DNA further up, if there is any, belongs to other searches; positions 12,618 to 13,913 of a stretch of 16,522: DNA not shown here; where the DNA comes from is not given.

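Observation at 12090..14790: Sharp compositional break marks the defence cassette as recently acquired cargo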

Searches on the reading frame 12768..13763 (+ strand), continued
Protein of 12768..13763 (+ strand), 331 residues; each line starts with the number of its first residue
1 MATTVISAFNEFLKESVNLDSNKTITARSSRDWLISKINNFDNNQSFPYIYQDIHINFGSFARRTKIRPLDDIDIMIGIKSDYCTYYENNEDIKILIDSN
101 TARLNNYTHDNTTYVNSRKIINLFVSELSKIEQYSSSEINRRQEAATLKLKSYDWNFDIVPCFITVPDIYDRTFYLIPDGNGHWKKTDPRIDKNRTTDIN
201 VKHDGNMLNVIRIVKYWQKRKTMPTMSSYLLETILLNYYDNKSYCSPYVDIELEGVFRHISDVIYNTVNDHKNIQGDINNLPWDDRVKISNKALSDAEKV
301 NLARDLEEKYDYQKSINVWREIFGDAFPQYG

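Call 75: find_encoding_contigs(protein=P0002, flank=8000, max_places=1)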
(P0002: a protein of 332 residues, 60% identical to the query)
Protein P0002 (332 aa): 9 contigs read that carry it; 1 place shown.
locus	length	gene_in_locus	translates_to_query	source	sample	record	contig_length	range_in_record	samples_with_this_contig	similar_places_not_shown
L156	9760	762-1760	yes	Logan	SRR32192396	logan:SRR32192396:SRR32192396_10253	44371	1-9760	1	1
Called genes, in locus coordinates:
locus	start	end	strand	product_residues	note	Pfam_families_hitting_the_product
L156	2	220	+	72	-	?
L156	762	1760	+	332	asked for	PF18144:SMODS (faint)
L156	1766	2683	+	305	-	PF18159:S_4TM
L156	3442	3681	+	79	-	-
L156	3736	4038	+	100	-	PF12844:HTH_19, PF13560:HTH_31, PF01381:HTH_3, PF13443:HTH_26 (weak)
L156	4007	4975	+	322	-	PF00078:RVT_1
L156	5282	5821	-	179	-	PF01464:SLT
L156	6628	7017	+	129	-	PF05261:Tra_M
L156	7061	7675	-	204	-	PF03869:Arc (faint)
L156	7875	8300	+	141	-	-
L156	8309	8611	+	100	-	PF07178:TraL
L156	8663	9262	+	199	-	PF05309:TraE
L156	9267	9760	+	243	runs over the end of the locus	PF06586:TraK_N, PF23536:TraK_C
